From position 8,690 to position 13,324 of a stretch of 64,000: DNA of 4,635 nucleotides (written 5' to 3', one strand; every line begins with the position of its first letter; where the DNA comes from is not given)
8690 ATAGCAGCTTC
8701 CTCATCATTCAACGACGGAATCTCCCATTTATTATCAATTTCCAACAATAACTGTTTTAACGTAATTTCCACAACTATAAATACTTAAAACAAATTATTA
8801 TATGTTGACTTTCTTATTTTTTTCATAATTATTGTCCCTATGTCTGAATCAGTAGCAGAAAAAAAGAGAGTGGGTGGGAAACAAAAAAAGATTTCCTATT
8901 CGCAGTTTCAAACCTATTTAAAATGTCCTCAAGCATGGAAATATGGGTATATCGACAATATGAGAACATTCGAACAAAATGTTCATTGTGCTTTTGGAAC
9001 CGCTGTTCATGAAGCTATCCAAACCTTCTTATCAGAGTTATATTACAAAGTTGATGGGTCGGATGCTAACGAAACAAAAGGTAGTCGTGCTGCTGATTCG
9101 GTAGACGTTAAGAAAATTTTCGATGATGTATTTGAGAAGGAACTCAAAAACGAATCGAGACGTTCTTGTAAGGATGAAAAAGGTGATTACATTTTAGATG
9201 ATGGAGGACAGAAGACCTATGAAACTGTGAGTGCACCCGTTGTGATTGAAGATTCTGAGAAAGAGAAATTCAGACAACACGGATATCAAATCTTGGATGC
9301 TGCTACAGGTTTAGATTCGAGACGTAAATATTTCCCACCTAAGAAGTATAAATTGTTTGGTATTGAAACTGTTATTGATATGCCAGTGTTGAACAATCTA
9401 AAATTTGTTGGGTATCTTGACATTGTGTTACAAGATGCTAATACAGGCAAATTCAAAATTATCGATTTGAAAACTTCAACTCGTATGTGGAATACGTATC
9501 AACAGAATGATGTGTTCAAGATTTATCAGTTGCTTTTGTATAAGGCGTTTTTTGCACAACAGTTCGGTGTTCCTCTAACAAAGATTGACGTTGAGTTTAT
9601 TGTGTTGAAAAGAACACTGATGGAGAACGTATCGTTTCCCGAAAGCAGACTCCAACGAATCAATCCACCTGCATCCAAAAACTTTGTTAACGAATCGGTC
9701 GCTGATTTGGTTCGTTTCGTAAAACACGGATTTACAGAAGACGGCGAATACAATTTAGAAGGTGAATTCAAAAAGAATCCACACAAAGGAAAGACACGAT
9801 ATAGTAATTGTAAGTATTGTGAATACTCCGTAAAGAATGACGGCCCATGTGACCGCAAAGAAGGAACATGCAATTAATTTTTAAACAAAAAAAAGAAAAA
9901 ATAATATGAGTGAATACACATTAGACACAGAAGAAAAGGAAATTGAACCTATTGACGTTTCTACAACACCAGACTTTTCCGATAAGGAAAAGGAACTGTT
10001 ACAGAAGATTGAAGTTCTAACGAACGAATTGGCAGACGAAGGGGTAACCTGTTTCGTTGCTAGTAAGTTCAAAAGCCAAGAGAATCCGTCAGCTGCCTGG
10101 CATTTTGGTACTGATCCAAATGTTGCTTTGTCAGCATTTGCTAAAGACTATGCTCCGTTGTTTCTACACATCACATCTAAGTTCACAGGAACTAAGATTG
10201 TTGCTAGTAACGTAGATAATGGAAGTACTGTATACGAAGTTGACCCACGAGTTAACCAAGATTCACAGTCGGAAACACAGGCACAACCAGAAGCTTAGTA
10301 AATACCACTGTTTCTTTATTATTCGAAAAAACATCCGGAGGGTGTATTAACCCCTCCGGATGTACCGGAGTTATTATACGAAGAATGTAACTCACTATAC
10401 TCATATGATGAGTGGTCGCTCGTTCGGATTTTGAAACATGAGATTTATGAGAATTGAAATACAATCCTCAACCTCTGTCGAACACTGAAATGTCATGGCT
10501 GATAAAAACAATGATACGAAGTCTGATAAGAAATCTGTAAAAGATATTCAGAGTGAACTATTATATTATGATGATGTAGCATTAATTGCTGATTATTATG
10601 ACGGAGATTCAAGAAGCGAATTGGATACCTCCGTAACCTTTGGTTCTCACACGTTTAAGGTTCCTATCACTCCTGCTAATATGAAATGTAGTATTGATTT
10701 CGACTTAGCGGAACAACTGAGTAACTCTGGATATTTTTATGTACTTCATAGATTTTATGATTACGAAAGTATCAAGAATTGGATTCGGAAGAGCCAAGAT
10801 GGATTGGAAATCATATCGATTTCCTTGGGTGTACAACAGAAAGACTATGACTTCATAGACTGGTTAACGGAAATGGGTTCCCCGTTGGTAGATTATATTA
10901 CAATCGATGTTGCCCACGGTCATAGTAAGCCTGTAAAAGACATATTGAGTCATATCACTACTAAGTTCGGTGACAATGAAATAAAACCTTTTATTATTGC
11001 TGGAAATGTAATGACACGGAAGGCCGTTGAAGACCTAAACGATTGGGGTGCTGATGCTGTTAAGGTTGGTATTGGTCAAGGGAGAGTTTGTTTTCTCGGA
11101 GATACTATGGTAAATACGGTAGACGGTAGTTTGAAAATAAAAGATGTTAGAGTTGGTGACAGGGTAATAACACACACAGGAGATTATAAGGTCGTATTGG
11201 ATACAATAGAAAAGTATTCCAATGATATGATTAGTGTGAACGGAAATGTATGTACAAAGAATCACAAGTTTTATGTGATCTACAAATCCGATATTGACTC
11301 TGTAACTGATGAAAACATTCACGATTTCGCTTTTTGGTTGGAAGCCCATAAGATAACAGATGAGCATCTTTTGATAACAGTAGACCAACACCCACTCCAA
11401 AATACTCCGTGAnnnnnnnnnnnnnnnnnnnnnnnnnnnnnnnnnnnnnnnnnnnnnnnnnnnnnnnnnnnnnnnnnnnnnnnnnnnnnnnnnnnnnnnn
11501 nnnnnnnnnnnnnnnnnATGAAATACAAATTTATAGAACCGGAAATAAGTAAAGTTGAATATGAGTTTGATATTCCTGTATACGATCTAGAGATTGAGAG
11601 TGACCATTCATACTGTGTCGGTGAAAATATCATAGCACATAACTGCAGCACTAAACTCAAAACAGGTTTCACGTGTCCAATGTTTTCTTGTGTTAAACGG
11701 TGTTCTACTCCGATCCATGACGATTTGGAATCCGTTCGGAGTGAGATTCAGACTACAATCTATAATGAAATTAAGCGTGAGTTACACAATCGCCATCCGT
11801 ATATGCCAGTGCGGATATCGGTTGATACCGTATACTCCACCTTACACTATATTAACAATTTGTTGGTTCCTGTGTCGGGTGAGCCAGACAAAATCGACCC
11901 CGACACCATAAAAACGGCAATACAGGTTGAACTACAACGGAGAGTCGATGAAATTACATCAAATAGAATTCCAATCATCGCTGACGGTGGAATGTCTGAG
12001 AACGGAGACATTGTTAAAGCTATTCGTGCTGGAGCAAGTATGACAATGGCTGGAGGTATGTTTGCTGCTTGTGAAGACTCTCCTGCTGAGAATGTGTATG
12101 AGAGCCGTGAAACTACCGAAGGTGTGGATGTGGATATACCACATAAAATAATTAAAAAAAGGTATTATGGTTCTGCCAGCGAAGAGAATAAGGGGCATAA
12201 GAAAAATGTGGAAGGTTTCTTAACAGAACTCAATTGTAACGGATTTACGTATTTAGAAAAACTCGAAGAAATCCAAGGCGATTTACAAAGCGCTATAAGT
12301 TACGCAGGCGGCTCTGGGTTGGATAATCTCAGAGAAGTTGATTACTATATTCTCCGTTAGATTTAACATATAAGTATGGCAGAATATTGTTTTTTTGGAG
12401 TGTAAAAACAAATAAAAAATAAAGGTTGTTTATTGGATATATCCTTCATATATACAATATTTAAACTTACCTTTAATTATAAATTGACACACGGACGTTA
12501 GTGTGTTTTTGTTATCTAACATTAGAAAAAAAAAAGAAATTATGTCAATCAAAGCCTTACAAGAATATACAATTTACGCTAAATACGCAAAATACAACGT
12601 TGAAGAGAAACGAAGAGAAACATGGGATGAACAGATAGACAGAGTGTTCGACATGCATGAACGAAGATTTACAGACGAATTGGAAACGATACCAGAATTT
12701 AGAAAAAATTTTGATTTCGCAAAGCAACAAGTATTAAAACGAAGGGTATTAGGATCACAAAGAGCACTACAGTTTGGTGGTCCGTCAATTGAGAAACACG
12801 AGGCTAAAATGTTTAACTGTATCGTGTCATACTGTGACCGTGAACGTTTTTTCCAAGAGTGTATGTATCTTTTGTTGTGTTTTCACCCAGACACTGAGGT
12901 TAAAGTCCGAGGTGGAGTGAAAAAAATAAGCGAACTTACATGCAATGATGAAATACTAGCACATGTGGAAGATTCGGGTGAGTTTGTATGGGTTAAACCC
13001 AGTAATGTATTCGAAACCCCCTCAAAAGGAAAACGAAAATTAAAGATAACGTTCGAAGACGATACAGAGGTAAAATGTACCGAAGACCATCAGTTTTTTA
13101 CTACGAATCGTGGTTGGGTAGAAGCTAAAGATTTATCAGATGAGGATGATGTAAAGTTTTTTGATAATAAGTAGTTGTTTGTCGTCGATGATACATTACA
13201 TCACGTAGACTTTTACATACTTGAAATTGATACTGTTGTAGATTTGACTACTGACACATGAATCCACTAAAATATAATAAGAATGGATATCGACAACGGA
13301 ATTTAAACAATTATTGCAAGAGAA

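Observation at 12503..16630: Class II ribonucleotide reductase (nrdJ) fractured into four ORFs by three different split mini-inteins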

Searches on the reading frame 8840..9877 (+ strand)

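Call 55: search_protein_families(library=phrogs, proteins=[window:8840-9877:+], max_evalue=0.00001)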
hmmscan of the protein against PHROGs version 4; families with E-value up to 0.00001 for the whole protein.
window:8840-9877:+ (345 aa): 4 families
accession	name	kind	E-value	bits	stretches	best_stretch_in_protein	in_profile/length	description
phrog_69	-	DNA, RNA and nucleotide metabolism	1.6e-19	71.3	1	9-255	81-264/501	exonuclease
phrog_1218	-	DNA, RNA and nucleotide metabolism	6.6e-16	59.5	1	15-258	7-208/364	exonuclease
phrog_8097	-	DNA, RNA and nucleotide metabolism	9.6e-07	28.9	0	184-253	98-160/598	exonuclease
phrog_1870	-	DNA, RNA and nucleotide metabolism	1.1e-06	29.1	1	6-227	4-205/313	exonuclease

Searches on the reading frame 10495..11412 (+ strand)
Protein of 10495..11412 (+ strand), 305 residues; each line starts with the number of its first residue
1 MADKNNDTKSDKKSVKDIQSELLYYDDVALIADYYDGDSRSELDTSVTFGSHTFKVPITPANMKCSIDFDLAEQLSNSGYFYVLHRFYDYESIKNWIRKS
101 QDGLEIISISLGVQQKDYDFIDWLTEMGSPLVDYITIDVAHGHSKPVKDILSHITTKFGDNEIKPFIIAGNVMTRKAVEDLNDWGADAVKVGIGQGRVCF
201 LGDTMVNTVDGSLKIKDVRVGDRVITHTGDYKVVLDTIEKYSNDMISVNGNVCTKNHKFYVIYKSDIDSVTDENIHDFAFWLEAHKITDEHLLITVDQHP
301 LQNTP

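Call 3: search_protein_families(library=pfam, proteins=[window:10495-11412:+], max_evalue=0.01)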
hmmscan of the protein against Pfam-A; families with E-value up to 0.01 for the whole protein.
window:10495-11412:+ (305 aa): 4 families
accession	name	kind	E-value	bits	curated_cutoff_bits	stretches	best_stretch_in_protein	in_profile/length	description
PF00478.31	IMPDH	-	2.5e-24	86.4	25.6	1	24-200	3-181/345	IMP dehydrogenase / GMP reductase domain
PF13403.11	Hint_2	-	2.9e-06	28.2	28.4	1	198-237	1-40/147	Hint domain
PF01079.26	Hint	-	0.0025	17.9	29.7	1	196-239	10-54/213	Hint module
PF14623.11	Vint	-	0.0083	16.4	27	0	198-257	1-62/166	Hint-domain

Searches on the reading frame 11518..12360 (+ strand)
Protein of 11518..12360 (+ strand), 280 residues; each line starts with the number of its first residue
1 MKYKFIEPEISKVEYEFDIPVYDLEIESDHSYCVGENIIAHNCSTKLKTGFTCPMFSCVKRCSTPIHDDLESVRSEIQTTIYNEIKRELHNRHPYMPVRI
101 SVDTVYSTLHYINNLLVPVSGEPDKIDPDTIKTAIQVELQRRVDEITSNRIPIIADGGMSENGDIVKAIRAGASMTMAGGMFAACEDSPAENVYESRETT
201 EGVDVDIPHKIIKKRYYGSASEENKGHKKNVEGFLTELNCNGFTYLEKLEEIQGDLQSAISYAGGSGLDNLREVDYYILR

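Call 3: search_protein_families(library=pfam, proteins=[window:11518-12360:+], max_evalue=0.01)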
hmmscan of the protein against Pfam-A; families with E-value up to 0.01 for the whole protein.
window:11518-12360:+ (280 aa): 4 families
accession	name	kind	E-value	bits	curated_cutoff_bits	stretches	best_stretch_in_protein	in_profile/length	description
PF00478.31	IMPDH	-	1.9e-16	60.5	25.6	1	145-273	202-327/345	IMP dehydrogenase / GMP reductase domain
PF03060.21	NMO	-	6.7e-07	29.4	28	1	137-204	182-247/331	Nitronate monooxygenase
PF01070.24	FMN_dh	-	3.6e-05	23.4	24.9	1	142-182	265-305/350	FMN-dependent dehydrogenase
PF01180.27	DHO_dh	-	0.00011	22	27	1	135-180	225-270/291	Dihydroorotate dehydrogenase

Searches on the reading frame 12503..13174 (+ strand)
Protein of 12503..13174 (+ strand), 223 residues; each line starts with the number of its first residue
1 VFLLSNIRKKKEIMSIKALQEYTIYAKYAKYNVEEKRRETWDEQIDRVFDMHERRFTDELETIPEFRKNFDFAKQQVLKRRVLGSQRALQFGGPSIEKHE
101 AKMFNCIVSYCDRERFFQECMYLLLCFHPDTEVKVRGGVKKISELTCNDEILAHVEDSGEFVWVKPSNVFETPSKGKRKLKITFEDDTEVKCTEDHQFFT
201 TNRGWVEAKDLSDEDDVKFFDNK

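Call 3: search_protein_families(library=pfam, proteins=[window:12503-13174:+], max_evalue=0.01)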
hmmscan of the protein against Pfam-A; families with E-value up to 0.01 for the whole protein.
window:12503-13174:+ (223 aa): 4 families
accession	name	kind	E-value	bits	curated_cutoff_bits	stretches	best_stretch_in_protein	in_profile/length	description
PF14890.11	Intein_splicing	-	5.3e-07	30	35.8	1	139-216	8-91/155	Intein splicing domain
PF01079.26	Hint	-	0.00036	20.6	29.7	1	125-203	12-91/213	Hint module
PF08517.17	AXH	-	0.0034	18.3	33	1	136-206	11-87/116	Ataxin-1 and HBP1 module (AXH)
PF07591.16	PT-HINT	-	0.0037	18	27.7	1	133-215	2-85/137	Pretoxin HINT domain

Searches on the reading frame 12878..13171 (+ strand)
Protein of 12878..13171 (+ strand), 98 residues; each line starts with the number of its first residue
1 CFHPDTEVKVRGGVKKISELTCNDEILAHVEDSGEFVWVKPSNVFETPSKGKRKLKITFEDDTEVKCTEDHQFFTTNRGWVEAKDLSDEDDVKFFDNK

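Call 45: search_protein_representatives(protein=window:12878-13171:+)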
Query: 98 residues. Proteins with E-value up to 0.001 (for the whole library): 1265; up to 1e-10: 60; up to 1e-30: 1. The best 150 are listed.
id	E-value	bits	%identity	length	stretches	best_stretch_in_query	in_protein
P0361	1.7e-32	127.8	60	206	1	1-96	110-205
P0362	2.7e-28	114.3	55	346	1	1-95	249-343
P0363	8.3e-27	109.5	29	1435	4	1-91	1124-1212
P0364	2.4e-26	108.0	49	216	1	1-96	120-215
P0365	1.2e-23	99.3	47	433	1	1-92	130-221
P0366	2.9e-23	98.1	41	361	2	1-91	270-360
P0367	3.1e-23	98.1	50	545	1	1-91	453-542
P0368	5.1e-23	97.3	53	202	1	1-92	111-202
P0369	1.9e-22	95.5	51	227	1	1-96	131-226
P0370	3.2e-22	94.8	41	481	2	1-93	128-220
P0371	4.5e-21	91.1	51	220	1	1-95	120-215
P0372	7.3e-21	90.4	48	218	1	1-95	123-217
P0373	1.2e-20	89.7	44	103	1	1-96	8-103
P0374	2.7e-20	88.6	38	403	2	1-95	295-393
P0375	6.9e-20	87.3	45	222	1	1-96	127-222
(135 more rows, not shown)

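Call 94: find_encoding_contigs(protein=P0361, flank=6000, max_places=2)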
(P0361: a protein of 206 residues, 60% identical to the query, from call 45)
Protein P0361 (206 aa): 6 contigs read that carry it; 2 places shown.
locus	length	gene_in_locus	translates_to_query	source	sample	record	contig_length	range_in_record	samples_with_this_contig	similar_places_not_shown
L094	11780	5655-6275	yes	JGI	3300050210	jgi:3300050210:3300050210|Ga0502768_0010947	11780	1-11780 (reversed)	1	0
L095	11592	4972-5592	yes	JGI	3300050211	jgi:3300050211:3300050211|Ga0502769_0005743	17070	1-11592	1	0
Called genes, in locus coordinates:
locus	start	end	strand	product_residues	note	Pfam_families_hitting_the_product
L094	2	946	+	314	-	?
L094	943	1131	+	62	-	-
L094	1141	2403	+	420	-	-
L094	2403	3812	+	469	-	-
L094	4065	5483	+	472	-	-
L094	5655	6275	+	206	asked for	-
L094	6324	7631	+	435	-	-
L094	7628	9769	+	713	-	PF02867:Ribonuc_red_lgC (faint)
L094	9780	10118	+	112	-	-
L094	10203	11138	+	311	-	-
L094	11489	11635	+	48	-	-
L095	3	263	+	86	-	?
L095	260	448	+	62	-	-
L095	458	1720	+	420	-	-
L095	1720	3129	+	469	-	-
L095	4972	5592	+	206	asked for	-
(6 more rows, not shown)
